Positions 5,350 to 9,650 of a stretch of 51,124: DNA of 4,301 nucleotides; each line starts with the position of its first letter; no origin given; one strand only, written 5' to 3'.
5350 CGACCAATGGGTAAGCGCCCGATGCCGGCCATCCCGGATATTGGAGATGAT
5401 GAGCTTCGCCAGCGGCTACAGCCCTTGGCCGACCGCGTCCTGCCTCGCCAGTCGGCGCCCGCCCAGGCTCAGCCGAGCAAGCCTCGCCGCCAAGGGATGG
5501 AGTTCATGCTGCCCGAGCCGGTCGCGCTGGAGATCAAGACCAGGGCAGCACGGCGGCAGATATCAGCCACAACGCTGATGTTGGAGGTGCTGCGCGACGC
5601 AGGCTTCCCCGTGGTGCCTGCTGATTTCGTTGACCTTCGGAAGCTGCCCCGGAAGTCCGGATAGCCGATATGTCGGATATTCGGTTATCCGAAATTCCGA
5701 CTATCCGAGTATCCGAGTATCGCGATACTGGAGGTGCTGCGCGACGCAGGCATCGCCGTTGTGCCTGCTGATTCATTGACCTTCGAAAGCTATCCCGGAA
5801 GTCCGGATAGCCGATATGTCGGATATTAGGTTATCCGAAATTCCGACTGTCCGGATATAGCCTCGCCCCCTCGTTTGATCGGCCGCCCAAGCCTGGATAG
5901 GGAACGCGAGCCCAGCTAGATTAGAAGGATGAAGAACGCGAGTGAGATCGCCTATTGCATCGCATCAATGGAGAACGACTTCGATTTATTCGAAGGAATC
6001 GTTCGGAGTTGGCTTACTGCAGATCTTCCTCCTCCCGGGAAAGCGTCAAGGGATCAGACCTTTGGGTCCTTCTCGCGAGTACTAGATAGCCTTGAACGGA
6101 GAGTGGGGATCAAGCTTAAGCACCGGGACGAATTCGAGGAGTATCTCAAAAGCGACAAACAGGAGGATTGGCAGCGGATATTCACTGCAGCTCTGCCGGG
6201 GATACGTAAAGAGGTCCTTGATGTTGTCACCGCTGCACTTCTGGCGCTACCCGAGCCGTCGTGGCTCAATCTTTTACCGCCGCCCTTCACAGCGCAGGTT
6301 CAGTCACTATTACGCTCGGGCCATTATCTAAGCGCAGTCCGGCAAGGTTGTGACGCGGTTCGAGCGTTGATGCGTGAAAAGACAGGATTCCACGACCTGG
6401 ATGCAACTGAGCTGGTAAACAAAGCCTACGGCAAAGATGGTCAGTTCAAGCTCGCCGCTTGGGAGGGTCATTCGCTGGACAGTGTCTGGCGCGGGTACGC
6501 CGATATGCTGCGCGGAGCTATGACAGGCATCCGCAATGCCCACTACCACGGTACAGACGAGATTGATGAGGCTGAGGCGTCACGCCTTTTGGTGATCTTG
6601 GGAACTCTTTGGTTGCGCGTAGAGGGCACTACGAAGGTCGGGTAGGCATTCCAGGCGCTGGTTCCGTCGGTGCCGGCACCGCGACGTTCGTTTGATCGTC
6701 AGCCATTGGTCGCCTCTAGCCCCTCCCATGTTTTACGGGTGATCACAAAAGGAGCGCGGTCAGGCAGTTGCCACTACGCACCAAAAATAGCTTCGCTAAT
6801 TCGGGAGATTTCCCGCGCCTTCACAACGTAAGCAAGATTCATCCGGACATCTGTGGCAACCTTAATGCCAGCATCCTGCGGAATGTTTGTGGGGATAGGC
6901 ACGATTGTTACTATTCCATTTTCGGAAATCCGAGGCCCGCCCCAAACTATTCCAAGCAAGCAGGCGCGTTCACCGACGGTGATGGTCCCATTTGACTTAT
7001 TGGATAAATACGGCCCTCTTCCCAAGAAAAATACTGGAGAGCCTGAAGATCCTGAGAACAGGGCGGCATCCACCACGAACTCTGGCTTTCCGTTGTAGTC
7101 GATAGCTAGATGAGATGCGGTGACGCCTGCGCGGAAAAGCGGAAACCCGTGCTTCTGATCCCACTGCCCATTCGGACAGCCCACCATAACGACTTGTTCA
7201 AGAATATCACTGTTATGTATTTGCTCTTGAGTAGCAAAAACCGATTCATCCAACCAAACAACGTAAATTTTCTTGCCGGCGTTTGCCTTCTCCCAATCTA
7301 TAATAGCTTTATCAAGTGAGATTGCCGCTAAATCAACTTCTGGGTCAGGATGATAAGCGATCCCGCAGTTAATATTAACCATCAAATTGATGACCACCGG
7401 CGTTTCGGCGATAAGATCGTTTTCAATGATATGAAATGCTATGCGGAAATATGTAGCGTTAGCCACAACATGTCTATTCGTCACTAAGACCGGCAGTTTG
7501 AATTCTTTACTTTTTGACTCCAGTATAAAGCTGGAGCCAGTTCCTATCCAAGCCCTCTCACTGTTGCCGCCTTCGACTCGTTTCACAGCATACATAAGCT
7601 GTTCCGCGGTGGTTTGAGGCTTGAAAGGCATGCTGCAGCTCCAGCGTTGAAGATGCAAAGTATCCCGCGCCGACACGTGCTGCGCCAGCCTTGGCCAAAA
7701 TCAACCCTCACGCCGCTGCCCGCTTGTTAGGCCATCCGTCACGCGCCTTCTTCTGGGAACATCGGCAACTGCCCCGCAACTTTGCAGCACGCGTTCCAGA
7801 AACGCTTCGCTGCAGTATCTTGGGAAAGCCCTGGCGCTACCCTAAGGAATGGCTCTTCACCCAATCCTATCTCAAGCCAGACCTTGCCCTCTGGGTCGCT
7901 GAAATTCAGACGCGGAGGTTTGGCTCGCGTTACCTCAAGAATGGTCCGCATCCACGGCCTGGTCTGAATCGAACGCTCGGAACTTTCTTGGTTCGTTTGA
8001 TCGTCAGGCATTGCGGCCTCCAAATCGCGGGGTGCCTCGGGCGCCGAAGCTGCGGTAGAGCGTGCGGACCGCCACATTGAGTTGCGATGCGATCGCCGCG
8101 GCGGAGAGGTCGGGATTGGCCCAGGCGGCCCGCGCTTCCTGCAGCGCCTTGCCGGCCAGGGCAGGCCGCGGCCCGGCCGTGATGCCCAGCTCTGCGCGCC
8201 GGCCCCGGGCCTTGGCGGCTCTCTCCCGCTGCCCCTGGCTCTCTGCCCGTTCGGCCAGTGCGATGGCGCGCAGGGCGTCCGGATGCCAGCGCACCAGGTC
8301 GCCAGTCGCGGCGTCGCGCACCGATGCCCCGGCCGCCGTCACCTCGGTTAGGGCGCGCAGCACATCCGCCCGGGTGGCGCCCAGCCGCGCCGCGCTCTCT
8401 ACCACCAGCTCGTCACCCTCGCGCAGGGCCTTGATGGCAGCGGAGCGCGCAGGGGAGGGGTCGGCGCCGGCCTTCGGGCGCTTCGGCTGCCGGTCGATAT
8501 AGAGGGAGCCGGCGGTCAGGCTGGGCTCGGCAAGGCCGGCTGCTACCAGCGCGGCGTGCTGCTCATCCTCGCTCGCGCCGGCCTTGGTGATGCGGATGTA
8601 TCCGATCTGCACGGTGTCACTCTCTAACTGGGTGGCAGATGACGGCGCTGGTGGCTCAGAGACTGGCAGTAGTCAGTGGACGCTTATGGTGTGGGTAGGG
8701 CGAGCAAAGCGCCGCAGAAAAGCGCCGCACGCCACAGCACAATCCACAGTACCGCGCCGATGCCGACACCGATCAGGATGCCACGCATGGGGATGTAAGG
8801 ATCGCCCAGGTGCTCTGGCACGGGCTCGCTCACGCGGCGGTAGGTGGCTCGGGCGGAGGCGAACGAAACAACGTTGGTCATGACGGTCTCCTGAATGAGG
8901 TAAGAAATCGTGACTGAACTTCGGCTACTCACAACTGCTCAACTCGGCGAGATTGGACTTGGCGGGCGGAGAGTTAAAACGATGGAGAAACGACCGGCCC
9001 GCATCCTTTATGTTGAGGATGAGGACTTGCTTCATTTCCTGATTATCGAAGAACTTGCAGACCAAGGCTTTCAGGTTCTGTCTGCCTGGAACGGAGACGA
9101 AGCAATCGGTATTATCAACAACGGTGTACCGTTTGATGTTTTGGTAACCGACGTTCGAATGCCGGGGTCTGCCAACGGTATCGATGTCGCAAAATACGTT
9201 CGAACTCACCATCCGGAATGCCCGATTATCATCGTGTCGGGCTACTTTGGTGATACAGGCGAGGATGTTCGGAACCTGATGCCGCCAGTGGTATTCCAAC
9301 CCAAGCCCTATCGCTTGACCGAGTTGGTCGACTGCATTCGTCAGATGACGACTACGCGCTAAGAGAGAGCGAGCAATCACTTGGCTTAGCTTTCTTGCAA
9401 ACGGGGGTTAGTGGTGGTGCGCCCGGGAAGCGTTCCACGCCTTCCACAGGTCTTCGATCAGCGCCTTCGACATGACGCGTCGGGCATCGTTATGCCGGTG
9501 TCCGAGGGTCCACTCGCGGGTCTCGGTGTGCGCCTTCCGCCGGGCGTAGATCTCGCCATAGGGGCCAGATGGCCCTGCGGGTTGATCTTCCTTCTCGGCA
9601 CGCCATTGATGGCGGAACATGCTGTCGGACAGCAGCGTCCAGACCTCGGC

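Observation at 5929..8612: AT-rich island with a Ymh(TIGR02391)-like protein, a cytoplasmic trypsin-like protease and a degenerate recombinase: candidate undescribed defence/abortive-infection module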

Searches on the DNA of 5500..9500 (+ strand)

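Call 7: search_dna_similar(query=window:5500-9500:+, collection=plasmids, mode=distant, max_rows=20)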
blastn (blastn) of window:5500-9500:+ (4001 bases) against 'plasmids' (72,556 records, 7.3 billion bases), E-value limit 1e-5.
Records with a match: 2; places in all: 2; records where one place covers at least 80% of the query: 0.
Best place of each record, by identity: 60-80% 2.
By first word of the organism name: Roseomonas 2.
By predicted mobility (MOB-suite, as given by PLSDB): non-mobilizable 2.
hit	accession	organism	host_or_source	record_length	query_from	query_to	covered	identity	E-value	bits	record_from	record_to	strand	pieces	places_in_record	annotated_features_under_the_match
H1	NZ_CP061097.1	Roseomonas marmotae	Marmota himalayana,pure culture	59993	1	183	5%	74.3%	7e-22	115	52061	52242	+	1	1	none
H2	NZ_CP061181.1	Roseomonas haemaphysalidis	tick,pure culture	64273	1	158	4%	75.9%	7e-22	114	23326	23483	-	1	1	none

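Call 8: search_dna_similar(query=window:5500-9500:+, collection=phages, mode=distant, max_rows=20)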
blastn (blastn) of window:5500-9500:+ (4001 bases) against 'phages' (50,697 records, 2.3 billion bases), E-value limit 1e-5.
No match.

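Call 50: get_annotated_region(hit=H1, flank=9000)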
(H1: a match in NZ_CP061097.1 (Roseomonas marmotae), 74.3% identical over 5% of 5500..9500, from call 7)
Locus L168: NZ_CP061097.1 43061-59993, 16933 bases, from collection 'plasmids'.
description: Roseomonas marmotae strain 1318 plasmid p1318-6
organism: Roseomonas marmotae (NCBI taxid 2768161)
taxonomy: Bacteria; Pseudomonadota; Alphaproteobacteria; Rhodospirillales; Acetobacteraceae; Roseomonas; Roseomonas marmotae
host: -; source: Marmota himalayana,pure culture; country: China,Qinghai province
typing (MOB-suite, as given by PLSDB): non-mobilizable
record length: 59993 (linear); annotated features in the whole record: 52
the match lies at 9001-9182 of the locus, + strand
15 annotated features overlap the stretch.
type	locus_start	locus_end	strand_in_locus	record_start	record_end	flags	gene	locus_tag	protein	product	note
CDS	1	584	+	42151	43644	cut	-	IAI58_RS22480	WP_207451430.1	IS66 family transposase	-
CDS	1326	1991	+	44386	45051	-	-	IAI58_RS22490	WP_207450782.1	glutathione S-transferase family protein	GO:0006749 - glutathione metabolic process [Evidence IEA]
CDS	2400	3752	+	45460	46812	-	-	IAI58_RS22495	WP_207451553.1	transposase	-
CDS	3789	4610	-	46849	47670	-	-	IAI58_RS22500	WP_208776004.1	IS5 family transposase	-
CDS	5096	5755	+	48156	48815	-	-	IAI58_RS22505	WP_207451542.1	hypothetical protein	-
CDS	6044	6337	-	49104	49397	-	-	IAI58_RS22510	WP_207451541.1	hypothetical protein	-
CDS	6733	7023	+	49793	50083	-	-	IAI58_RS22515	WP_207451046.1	hypothetical protein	-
CDS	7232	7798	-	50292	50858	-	-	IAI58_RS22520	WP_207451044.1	hypothetical protein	-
CDS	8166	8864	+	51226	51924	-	-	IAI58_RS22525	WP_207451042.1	ParA family protein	-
CDS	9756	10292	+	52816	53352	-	-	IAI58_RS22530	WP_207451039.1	NYN domain-containing protein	-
CDS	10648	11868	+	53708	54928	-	-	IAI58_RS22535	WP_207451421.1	IS256 family transposase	-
CDS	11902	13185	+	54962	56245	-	-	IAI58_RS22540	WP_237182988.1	sorbosone dehydrogenase family protein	-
CDS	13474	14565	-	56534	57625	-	-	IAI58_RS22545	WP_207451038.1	SMP-30/gluconolactonase/LRE family protein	-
CDS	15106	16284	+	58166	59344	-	-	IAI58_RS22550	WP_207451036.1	serine hydrolase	-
CDS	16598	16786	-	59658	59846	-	-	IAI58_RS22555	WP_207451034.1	hypothetical protein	-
